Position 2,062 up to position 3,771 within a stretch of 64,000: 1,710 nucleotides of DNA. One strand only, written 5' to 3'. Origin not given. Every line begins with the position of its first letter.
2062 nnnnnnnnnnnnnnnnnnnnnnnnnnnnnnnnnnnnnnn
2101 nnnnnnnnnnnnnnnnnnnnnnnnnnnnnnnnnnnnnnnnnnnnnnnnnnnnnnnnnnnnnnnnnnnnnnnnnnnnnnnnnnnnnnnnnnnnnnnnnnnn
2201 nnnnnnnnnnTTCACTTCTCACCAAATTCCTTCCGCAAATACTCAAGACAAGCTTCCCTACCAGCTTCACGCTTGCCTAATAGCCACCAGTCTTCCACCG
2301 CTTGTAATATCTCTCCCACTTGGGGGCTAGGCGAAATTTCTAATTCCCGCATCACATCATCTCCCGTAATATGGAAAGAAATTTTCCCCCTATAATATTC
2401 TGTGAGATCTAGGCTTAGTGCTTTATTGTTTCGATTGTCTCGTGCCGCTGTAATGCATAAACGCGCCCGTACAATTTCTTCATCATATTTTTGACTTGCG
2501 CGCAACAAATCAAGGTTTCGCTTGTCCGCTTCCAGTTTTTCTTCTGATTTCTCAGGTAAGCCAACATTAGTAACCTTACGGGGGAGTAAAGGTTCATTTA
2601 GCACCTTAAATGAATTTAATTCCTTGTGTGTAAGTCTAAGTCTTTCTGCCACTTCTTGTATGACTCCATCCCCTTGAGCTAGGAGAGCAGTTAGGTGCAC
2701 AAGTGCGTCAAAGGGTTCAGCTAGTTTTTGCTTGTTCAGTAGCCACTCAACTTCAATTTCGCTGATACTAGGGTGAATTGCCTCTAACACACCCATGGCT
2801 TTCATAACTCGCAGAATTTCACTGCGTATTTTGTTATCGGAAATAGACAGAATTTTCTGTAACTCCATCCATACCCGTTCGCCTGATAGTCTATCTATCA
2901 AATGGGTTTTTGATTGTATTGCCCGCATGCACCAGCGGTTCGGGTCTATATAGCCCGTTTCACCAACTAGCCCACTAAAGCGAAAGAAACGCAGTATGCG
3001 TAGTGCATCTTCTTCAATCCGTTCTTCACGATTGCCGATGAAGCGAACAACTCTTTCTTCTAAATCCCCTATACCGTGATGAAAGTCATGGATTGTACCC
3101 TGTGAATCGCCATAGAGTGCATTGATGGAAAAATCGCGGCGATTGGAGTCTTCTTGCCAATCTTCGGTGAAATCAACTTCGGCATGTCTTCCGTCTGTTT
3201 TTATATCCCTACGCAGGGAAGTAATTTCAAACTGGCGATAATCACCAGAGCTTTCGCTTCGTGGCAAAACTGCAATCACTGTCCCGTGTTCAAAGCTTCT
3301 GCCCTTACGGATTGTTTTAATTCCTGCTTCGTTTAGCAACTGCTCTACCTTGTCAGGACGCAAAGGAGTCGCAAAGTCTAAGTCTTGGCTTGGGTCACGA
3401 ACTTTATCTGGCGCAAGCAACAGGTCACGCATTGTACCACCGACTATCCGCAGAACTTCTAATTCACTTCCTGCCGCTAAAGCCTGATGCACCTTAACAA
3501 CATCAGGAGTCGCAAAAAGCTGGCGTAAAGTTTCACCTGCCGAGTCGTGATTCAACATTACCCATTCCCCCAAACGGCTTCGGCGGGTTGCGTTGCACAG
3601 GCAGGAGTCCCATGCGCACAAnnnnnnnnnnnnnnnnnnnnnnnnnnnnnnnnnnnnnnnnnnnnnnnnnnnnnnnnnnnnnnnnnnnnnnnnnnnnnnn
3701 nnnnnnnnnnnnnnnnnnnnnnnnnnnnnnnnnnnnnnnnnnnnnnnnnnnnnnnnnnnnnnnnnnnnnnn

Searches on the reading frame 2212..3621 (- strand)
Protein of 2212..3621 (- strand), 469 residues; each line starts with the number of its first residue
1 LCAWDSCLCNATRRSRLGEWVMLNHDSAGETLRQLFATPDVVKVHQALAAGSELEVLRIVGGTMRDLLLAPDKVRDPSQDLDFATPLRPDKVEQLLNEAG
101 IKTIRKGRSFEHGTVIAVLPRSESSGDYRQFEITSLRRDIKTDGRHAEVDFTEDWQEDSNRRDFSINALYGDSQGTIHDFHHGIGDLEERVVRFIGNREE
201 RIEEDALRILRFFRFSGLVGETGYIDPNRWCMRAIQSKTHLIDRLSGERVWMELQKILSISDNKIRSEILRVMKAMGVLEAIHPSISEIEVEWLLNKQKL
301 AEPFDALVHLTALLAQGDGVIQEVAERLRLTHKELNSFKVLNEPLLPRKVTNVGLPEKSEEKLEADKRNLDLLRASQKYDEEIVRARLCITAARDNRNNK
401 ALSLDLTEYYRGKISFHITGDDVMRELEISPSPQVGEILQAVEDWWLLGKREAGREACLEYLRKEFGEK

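Call 6: search_protein_families(library=pfam, proteins=[window:2212-3621:-])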
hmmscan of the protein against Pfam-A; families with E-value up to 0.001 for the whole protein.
window:2212-3621:- (469 aa): 3 families
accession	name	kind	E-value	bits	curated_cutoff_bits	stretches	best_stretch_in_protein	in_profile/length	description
PF01743.26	PolyA_pol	-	5.3e-23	82.2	23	1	57-193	1-126/126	Poly A polymerase head domain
PF12627.12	PolyA_pol_RNAbd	-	5e-06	26.6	22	1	232-287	9-61/64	Probable RNA and SrmB- binding site of polymerase A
PF13735.12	tRNA_NucTran2_2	-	0.00033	21.1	27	1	417-460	104-147/149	tRNA nucleotidyltransferase domain 2 putative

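Call 24: find_homologous_proteins(query=window:2212-3558:-)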
Query window:2212-3558:- (448 aa): 6449 proteins with E <= 0.001 among 8000 candidates; the best 120 are listed.
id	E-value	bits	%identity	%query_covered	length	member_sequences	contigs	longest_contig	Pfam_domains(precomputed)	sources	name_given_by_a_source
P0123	4.9e-266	901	90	100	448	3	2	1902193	PF01743.27,PF12627.13,PF13735.13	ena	-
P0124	1.5e-264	896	89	100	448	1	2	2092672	PF01743.27,PF12627.13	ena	-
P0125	1.8e-187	642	69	99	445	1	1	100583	PF01743.27,PF12627.13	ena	-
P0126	8.8e-167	574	63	99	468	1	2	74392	PF01743.27,PF12627.13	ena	-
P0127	2.2e-163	562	61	100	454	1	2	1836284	PF01743.27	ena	-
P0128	1.3e-151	524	58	99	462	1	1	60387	PF01743.27,PF12627.13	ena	-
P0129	8.5e-142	491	56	100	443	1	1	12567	PF01743.27,PF12627.13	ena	-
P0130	1.1e-72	263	37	96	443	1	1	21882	PF01743.27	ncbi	ncbi:MAG: CCA tRNA nucleotidyltransferase, partial [Alphaproteobacteria bacterium]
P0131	5.4e-62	228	38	95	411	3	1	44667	PF01743.27,PF12627.13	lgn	-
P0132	8.3e-62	228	37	97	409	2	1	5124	PF01743.27,PF12627.13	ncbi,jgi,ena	jgi:poly(A) polymerase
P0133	7.3e-61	225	38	98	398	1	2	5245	PF01743.27,PF12627.13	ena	-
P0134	1.2e-59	220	48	58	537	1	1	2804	PF01743.27,PF12627.13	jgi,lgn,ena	-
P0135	2.0e-58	217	39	93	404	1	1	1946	PF01743.27,PF12627.13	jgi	jgi:poly(A) polymerase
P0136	2.9e-58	216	38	90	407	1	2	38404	PF01743.27,PF12627.13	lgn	-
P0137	4.7e-58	215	36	95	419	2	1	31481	PF01743.27,PF12627.13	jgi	jgi:poly(A) polymerase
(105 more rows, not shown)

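Call 25: find_encoding_contigs(protein=P0123, flank=10000, max_places=4)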
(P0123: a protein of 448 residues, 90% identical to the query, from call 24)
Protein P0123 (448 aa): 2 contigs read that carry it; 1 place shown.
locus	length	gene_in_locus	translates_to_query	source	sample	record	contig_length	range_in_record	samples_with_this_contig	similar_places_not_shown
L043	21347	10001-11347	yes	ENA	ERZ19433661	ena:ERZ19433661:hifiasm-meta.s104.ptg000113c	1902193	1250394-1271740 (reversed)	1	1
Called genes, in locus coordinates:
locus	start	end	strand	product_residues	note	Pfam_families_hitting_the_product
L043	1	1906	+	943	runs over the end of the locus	-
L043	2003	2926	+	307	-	PF01764:Lipase_3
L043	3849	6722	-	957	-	PF07584:BatA, PF13709:DUF4159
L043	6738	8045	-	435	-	PF01882:DUF58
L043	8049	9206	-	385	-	PF20030:bpMoxR, PF07726:AAA_3, PF07728:AAA_5, PF17863:AAA_lid_2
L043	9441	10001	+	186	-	PF06938:DUF1285_N, PF21028:DUF1285_C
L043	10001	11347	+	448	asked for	PF01743:PolyA_pol, PF12627:PolyA_pol_RNAbd (faint), PF13735:tRNA_NucTran2_2 (faint)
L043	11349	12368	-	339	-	PF01218:Coprogen_oxidas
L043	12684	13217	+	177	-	PF10399:UCR_Fe-S_N, PF00355:Rieske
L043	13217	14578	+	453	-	PF00033:Cytochrome_B, PF13631:Cytochrom_B_N_2, PF00032:Cytochrom_B_C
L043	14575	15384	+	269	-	PF02167:Cytochrom_C1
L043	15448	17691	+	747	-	PF00580:UvrD-helicase, PF13245:AAA_19, PF13604:AAA_30 (faint), PF13361:UvrD_C, PF13538:UvrD_C_2 (weak)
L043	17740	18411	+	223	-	PF01810:LysE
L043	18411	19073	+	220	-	PF01810:LysE (weak)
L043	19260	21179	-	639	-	PF01321:Creatinase_N, PF16189:Creatinase_N_2, PF00557:Peptidase_M24, PF16188:Peptidase_M24_C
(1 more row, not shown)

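Call 26: find_encoding_contigs(protein=P0127, flank=10000, max_places=2)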
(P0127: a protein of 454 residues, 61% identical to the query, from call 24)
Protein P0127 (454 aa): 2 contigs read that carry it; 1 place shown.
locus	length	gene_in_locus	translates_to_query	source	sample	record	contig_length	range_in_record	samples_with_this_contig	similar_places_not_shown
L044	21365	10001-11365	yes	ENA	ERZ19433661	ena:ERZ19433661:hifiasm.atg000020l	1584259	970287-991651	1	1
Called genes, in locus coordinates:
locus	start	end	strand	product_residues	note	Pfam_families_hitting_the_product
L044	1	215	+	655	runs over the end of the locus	PF13623:SurA_N_2, PF13624:SurA_N_3, PF13145:Rotamase_2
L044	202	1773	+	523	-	PF04715:, PF00425:Chorismate_bind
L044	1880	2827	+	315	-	PF26363:Phospholipase-like (weak), PF01764:Lipase_3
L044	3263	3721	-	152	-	-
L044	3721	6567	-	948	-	PF07584:BatA, PF13709:DUF4159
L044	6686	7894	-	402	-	PF01882:DUF58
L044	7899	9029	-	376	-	PF20030:bpMoxR, PF07726:AAA_3, PF07728:AAA_5, PF17863:AAA_lid_2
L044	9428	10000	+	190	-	PF06938:DUF1285_N, PF21028:DUF1285_C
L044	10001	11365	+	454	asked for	PF01743:PolyA_pol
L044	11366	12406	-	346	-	PF01218:Coprogen_oxidas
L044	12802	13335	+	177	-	PF10399:UCR_Fe-S_N, PF00355:Rieske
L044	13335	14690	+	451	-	PF00033:Cytochrome_B, PF13631:Cytochrom_B_N_2, PF00032:Cytochrom_B_C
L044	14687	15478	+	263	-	PF02167:Cytochrom_C1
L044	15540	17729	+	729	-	PF00580:UvrD-helicase, PF13245:AAA_19, PF13604:AAA_30 (faint), PF13361:UvrD_C, PF13538:UvrD_C_2 (weak)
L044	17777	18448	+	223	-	PF01810:LysE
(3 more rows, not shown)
